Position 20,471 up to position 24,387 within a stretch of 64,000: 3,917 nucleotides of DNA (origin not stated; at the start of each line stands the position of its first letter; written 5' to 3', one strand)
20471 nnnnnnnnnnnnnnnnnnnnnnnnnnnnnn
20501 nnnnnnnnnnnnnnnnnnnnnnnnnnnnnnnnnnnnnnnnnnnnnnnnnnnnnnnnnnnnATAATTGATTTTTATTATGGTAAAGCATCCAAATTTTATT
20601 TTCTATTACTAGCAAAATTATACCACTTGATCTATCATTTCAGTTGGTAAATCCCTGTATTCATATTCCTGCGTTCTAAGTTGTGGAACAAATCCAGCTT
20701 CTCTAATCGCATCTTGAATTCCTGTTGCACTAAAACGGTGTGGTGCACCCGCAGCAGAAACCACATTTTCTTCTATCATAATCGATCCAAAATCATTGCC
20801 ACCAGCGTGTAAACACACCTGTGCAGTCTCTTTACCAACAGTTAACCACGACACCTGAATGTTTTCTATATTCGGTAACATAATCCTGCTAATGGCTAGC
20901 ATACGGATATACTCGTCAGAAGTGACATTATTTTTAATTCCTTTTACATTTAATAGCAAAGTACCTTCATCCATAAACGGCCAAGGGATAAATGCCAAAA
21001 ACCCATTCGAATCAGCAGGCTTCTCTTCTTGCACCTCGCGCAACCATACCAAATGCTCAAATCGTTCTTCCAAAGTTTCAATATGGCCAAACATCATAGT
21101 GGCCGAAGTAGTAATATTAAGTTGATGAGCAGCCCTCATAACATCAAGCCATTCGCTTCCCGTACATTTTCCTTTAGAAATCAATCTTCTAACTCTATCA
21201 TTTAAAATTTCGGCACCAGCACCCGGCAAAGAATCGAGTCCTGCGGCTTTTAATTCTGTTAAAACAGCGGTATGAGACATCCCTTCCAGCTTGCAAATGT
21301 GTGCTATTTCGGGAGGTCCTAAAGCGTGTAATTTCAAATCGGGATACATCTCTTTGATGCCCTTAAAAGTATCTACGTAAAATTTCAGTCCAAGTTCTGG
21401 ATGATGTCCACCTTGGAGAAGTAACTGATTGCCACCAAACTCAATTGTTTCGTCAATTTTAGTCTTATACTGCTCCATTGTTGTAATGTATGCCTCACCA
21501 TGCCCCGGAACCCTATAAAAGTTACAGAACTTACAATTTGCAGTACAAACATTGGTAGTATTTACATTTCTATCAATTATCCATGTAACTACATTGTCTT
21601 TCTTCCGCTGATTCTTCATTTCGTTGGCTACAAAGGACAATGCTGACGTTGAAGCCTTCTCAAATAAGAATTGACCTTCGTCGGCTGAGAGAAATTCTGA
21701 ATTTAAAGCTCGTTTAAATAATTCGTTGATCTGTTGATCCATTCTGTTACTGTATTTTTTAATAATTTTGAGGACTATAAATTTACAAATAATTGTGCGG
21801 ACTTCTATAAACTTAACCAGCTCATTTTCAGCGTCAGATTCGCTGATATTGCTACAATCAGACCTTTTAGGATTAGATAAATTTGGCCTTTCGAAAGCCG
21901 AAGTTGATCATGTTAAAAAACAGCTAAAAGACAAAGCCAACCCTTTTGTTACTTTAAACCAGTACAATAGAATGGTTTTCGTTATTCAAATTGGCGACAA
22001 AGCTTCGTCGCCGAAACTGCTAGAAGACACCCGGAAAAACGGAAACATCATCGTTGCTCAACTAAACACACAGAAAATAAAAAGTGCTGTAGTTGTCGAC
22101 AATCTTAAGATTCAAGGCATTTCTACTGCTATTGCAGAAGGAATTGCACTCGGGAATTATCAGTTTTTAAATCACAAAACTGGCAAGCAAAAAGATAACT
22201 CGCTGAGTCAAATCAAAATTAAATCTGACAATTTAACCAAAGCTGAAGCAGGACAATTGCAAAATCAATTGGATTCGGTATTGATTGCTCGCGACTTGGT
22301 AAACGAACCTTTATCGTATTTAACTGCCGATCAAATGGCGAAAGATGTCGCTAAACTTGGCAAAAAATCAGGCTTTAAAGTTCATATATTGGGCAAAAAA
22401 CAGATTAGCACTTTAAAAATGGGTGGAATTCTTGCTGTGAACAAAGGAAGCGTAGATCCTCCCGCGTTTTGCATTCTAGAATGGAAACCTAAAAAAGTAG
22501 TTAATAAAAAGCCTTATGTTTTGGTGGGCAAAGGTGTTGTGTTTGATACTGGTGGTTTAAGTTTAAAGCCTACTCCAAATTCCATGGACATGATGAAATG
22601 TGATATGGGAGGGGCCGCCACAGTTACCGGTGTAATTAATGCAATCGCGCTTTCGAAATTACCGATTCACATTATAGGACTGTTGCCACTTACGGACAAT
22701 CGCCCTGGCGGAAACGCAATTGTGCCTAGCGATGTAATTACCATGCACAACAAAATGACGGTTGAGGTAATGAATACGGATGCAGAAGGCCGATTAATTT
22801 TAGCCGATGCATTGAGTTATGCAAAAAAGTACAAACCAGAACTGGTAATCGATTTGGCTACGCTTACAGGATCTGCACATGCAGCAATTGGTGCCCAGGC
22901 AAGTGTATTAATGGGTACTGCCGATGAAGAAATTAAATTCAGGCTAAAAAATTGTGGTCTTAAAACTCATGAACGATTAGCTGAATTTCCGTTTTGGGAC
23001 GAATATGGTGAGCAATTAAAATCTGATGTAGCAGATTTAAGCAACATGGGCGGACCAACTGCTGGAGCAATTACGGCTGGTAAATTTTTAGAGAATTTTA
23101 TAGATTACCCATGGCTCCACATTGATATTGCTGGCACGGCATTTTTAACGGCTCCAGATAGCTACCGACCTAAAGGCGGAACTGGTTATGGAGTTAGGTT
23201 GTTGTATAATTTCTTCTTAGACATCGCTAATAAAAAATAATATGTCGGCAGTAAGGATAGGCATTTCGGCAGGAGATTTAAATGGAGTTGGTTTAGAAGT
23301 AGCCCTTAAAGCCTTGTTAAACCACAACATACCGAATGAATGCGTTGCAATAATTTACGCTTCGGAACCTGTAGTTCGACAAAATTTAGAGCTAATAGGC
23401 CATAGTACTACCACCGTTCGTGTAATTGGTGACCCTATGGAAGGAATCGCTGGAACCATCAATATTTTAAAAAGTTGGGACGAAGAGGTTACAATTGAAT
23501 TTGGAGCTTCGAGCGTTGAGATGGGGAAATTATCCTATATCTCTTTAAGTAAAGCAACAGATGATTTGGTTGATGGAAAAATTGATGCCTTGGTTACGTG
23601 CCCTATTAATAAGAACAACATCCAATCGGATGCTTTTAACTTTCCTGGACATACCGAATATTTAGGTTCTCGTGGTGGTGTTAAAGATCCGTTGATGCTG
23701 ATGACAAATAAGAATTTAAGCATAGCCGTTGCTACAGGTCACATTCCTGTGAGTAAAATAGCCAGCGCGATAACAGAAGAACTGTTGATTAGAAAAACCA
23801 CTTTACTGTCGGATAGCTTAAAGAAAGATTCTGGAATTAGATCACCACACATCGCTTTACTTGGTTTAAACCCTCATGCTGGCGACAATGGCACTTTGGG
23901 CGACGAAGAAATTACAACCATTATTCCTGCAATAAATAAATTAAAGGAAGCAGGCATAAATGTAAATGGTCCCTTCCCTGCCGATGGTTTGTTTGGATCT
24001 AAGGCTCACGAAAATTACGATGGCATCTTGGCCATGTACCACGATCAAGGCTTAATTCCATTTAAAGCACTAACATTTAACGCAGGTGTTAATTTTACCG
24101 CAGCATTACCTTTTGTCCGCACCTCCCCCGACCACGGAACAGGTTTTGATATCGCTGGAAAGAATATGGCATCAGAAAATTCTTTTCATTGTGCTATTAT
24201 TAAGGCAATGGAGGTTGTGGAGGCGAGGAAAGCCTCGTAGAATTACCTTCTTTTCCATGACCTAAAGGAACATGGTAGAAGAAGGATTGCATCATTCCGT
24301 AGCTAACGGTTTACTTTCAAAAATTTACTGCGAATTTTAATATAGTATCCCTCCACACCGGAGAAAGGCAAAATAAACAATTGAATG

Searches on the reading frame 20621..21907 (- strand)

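Call 79: search_protein_families(library=pfam, proteins=[window:20621-21907:-], max_evalue=0.001)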
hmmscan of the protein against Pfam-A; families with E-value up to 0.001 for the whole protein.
window:20621-21907:- (429 aa): 2 families
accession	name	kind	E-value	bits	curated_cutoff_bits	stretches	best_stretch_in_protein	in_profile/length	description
PF19288.4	CofH_C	-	8.2e-68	226.4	27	1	301-423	2-124/125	CofH/MqnC C-terminal region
PF04055.27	Radical_SAM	-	2e-18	67.6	29.5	1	115-288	1-165/166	Radical SAM superfamily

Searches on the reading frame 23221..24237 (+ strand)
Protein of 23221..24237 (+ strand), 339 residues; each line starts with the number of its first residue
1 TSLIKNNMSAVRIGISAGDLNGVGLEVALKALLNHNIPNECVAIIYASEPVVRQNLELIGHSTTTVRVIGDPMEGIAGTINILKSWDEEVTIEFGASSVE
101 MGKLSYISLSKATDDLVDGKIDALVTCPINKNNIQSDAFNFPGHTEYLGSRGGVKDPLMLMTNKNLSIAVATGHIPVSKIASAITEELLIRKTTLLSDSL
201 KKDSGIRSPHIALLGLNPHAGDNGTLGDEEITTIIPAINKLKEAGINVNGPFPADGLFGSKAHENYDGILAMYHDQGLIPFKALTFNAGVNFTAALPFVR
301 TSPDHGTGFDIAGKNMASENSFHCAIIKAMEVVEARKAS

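Call 79: search_protein_families(library=pfam, proteins=[window:23221-24237:+], max_evalue=0.001)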
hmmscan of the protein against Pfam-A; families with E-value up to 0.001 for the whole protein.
window:23221-24237:+ (339 aa): 1 family
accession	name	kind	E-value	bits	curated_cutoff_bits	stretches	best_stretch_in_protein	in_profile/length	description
PF04166.17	PdxA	-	7.3e-103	344.3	27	1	40-327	2-284/286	Pyridoxal phosphate biosynthetic protein PdxA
